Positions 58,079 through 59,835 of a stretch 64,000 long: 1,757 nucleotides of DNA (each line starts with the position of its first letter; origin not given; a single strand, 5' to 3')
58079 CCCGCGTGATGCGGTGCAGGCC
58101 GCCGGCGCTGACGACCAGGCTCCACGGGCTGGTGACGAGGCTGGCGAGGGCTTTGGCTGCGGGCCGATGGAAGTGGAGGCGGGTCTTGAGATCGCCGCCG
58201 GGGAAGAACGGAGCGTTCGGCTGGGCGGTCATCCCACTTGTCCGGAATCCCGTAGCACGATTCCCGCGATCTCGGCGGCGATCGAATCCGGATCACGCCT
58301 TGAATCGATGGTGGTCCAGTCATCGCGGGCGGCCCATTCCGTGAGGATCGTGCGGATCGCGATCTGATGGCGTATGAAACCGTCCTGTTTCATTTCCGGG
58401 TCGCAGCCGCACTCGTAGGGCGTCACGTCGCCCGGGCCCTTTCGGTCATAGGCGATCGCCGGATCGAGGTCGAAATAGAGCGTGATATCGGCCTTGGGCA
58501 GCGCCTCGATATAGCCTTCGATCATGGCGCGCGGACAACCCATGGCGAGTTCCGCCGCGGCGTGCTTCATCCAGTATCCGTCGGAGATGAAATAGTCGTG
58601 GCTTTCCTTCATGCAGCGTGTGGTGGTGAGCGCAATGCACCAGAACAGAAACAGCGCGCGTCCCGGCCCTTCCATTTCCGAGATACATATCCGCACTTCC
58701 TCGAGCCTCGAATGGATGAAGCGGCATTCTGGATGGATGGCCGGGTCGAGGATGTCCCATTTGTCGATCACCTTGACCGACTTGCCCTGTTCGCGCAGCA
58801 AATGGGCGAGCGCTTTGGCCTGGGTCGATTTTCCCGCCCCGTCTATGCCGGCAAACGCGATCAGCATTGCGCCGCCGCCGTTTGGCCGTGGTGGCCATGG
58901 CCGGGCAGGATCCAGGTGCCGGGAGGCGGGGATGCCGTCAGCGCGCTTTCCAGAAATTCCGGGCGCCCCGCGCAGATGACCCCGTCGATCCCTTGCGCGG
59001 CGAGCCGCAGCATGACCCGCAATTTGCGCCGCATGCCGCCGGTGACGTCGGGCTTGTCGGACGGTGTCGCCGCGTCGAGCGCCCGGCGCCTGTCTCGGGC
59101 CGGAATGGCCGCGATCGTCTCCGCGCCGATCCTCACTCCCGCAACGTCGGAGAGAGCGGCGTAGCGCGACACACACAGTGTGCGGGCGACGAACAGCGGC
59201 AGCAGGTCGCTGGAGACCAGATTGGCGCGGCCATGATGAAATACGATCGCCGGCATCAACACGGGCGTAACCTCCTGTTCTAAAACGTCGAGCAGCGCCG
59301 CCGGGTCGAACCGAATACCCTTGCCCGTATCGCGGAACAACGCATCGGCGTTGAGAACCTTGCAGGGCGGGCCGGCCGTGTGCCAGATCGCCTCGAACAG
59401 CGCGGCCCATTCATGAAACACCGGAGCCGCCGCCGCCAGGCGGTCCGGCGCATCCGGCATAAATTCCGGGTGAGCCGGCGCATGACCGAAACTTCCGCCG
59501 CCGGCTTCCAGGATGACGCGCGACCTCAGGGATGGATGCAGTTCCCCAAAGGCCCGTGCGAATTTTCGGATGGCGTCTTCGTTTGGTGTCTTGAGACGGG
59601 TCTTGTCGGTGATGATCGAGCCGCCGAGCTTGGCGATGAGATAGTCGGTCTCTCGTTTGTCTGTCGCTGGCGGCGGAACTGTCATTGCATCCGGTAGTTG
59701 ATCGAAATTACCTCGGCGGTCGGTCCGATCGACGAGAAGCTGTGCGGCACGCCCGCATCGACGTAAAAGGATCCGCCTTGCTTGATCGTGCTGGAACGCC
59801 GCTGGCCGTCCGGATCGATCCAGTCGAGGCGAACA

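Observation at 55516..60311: Translationally coupled HppE-like / FomA-like / P-loop kinase / Fe-ADH / ThDP-decarboxylase operon: a fosfomycin-type phosphonate cassette with no PEP mutase in the window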

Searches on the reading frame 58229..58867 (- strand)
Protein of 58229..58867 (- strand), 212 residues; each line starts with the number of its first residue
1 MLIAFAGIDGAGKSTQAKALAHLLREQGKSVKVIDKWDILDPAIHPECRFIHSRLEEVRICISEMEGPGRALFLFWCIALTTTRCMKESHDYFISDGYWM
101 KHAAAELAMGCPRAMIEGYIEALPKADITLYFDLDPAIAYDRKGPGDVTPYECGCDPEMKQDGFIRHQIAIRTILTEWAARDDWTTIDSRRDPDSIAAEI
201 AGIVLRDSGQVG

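Call 3: search_protein_families(library=pfam, proteins=[window:58229-58867:-], max_evalue=0.01)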
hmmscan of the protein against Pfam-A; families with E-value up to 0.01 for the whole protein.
window:58229-58867:- (212 aa): 6 families
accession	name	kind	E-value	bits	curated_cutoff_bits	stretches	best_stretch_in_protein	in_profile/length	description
PF02223.23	Thymidylate_kin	-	1.4e-07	31.8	27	1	6-31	2-27/185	Thymidylate kinase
PF08433.16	KTI12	-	0.0018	18.2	22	1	1-36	1-37/271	Chromatin associated protein KTI12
PF01583.26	APS_kinase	-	0.0019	18.7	21.1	1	2-35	4-37/152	Adenylylsulphate kinase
PF03308.22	MeaB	-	0.0025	17.3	23.1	1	3-34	36-67/273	Methylmalonyl Co-A mutase-associated GTPase MeaB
PF00448.28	SRP54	-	0.0029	17.7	22.7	1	2-34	3-35/196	SRP54-type protein, GTPase domain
PF10609.15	ParA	-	0.0049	16.8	27.1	1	6-44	10-47/246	NUBPL iron-transfer P-loop NTPase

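Call 4: search_protein_families(library=ncbifam, proteins=[window:58229-58867:-], max_evalue=0.01)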
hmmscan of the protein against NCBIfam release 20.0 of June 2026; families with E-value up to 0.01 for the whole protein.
window:58229-58867:- (212 aa): 10 families
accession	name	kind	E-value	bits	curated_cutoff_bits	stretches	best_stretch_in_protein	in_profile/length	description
NF005923.0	PRK07933.1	equivalog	2.7e-07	30.2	193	1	1-34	1-34/213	dTMP kinase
TIGR00041.1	DTMP_kinase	equivalog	5.4e-07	29.5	83.25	1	1-32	5-36/196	dTMP kinase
NF006746.0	PRK09270.1-5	subfamily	6.3e-05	22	250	1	1-34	22-55/210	nucleoside/nucleotide kinase family protein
NF002059.0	PRK00889.1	subfamily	9.6e-05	22.1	244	1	2-36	7-41/177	adenylyl-sulfate kinase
TIGR00455.1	apsK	equivalog_domain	0.0012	18.6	138.7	1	2-36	20-54/184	adenylyl-sulfate kinase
NF010335.0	PRK13764.1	equivalog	0.0015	17.1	340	1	5-36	268-299/613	ATPase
NF005250.0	PRK06761.1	equivalog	0.0018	17.3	270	1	2-39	5-42/282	hypothetical protein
TIGR00750.1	lao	equivalog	0.0021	17.2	240.75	1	3-34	37-68/300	methylmalonyl Co-A mutase-associated GTPase MeaB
TIGR03575.1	selen_PSTK_euk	equivalog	0.0056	16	382.35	1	5-44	4-44/340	L-seryl-tRNA(Sec) kinase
NF003013.0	PRK03846.1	subfamily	0.0087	15.7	163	0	2-35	30-63/202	adenylyl-sulfate kinase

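Call 7: search_solved_structures(query=window:58229-58867:-, max_evalue=1, show_alignments=2)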
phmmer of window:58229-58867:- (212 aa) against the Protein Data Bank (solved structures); distinct sequences matched with E-value up to 1: 55.
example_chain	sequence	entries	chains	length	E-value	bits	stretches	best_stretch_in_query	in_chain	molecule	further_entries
2plr_A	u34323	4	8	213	4.2e-08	36.2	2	92-201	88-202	Probable thymidylate kinase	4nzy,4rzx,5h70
3hjn_A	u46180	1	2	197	6.6e-05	25.8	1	1-144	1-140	Thymidylate kinase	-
5xbh_A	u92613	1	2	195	0.00076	22.3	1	1-32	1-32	Thymidylate kinase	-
2pbr_A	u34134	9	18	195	0.00078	22.3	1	1-32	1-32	Thymidylate kinase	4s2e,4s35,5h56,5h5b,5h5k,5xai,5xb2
5xb5_A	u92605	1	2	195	0.00078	22.3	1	1-32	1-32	Thymidylate kinase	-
1e9f_A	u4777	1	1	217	0.0049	19.7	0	2-29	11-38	THYMIDYLATE KINASE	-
5x8d_B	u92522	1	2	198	0.047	16.5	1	3-32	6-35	Thymidylate kinase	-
5x7j_A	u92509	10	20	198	0.053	16.3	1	3-32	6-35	Thymidylate kinase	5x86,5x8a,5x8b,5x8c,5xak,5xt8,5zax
5x8v_B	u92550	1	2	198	0.053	16.3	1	3-32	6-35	Thymidylate kinase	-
5xal_A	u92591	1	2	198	0.054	16.3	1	3-32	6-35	Thymidylate kinase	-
5x8k_A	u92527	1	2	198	0.055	16.2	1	3-32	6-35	Thymidylate kinase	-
5x98_B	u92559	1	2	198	0.056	16.2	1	3-32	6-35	Thymidylate kinase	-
3v9p_A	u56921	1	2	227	0.069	15.9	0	108-145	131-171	Thymidylate kinase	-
8a8h_A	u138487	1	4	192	0.086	15.6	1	5-53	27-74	APS kinase from Methanothermococcus thermolithotrophicus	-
5uiv_A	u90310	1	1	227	0.091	15.5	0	121-148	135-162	Bifunctional thymidylate/uridylate kinase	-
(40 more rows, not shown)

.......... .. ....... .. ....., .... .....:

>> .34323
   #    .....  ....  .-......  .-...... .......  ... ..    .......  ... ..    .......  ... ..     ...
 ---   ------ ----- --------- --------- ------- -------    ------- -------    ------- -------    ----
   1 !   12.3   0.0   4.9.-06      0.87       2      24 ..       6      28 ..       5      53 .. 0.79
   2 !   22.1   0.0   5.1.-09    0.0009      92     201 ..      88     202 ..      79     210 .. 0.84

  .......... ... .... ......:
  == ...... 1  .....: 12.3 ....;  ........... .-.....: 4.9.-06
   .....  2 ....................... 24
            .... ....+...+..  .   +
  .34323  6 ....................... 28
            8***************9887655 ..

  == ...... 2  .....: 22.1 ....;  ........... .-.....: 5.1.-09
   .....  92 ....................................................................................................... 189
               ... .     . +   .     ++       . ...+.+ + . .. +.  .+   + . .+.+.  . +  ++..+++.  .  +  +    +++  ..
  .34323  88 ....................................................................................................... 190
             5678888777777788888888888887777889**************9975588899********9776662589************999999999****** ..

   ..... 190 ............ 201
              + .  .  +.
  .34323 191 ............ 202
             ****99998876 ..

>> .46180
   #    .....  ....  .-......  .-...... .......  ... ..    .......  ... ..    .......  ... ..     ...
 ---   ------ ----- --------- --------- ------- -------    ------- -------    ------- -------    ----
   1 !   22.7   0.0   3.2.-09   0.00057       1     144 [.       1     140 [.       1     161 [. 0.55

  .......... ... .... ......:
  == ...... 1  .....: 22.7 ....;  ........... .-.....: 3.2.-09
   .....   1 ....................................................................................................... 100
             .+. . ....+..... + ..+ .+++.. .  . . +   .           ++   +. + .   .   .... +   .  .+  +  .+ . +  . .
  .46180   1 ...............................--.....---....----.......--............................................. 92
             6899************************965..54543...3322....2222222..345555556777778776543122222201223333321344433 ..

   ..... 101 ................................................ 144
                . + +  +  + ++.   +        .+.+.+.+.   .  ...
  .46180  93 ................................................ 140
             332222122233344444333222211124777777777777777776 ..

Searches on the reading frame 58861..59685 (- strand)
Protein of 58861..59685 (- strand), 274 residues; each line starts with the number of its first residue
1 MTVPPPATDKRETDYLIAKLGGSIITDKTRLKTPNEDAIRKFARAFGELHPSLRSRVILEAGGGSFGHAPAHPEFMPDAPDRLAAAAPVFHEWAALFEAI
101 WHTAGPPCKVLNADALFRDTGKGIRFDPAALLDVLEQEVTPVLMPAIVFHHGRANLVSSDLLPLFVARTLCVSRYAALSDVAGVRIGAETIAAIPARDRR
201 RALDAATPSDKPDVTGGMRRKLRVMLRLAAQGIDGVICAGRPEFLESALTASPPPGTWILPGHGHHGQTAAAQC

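Call 3: search_protein_families(library=pfam, proteins=[window:58861-59685:-], max_evalue=0.01)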
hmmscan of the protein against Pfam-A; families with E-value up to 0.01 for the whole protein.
window:58861-59685:- (274 aa): 1 family
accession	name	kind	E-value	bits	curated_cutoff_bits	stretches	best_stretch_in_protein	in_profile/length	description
PF00696.33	AA_kinase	-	2.4e-15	57.3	24.9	1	16-238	3-233/234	Amino acid kinase family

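Call 4: search_protein_families(library=ncbifam, proteins=[window:58861-59685:-], max_evalue=0.01)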
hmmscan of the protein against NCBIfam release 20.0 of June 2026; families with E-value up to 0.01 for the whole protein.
window:58861-59685:- (274 aa): 4 families
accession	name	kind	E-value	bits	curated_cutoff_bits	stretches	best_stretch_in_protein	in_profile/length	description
NF040647.1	IPPK_Arch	equivalog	7.6e-22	77.8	120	1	17-258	2-258/259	isopentenyl phosphate kinase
NF000338.1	fomA_AB016934.1.gene6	equivalog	6.5e-17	61.5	550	1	13-251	3-246/266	fosfomycin resistance kinase FomA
TIGR00761.1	argB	equivalog_domain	1.1e-06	28.4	151.3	1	121-236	118-229/231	acetylglutamate kinase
NF000122.1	485965_fosC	equivalog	0.0093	16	350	0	152-233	70-152/182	fosfomycin resistance kinase FosC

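Call 6: search_solved_structures(query=window:58861-59685:-, max_evalue=1, show_alignments=2)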
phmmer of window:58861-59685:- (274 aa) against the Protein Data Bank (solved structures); distinct sequences matched with E-value up to 1: 17.
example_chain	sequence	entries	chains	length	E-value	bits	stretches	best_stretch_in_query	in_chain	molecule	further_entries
3d40_A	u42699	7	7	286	5.5e-18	68.6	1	12-251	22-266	FomA protein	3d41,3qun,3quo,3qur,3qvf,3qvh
8u0k_A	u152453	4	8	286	5.1e-10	42.5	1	15-231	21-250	Isopentenyl phosphate kinase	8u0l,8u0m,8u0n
3k4o_A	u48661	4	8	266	1.5e-09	40.9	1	120-230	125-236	isopentenyl phosphate kinase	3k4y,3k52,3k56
7lnt_A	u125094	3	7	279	1.4e-08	37.7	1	13-231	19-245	Isopentenyl phosphate kinase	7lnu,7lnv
3ll9_A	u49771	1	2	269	1.9e-08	37.3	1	16-260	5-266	Isopentenyl phosphate kinase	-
7n9d_A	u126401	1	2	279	2.7e-08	36.8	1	13-231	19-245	Isopentenyl phosphate kinase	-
7lnw_A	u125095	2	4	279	3.1e-08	36.6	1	13-231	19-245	Isopentenyl phosphate kinase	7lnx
3lkk_A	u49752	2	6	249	1.9e-06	30.8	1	16-237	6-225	Gamma-glutamyl kinase related protein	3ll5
2rd5_A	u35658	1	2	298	0.0025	20.6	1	120-241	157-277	Acetylglutamate kinase-like protein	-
4usj_A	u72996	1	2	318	0.0028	20.4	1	120-241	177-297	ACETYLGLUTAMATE KINASE, CHLOROPLASTIC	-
2bty_A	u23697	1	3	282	0.021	17.5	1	120-234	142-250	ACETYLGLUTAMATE KINASE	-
2w21_A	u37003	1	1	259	0.14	14.8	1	13-241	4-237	GLUTAMATE 5-KINASE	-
4rft_A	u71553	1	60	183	0.19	14.4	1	38-98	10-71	Coat protein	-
3jbm_A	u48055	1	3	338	0.23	14.1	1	29-95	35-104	virus-like particle of orange-spotted grouper nervous necrosis virus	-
4wiz_BA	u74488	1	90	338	0.23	14.1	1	29-95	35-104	Coat protein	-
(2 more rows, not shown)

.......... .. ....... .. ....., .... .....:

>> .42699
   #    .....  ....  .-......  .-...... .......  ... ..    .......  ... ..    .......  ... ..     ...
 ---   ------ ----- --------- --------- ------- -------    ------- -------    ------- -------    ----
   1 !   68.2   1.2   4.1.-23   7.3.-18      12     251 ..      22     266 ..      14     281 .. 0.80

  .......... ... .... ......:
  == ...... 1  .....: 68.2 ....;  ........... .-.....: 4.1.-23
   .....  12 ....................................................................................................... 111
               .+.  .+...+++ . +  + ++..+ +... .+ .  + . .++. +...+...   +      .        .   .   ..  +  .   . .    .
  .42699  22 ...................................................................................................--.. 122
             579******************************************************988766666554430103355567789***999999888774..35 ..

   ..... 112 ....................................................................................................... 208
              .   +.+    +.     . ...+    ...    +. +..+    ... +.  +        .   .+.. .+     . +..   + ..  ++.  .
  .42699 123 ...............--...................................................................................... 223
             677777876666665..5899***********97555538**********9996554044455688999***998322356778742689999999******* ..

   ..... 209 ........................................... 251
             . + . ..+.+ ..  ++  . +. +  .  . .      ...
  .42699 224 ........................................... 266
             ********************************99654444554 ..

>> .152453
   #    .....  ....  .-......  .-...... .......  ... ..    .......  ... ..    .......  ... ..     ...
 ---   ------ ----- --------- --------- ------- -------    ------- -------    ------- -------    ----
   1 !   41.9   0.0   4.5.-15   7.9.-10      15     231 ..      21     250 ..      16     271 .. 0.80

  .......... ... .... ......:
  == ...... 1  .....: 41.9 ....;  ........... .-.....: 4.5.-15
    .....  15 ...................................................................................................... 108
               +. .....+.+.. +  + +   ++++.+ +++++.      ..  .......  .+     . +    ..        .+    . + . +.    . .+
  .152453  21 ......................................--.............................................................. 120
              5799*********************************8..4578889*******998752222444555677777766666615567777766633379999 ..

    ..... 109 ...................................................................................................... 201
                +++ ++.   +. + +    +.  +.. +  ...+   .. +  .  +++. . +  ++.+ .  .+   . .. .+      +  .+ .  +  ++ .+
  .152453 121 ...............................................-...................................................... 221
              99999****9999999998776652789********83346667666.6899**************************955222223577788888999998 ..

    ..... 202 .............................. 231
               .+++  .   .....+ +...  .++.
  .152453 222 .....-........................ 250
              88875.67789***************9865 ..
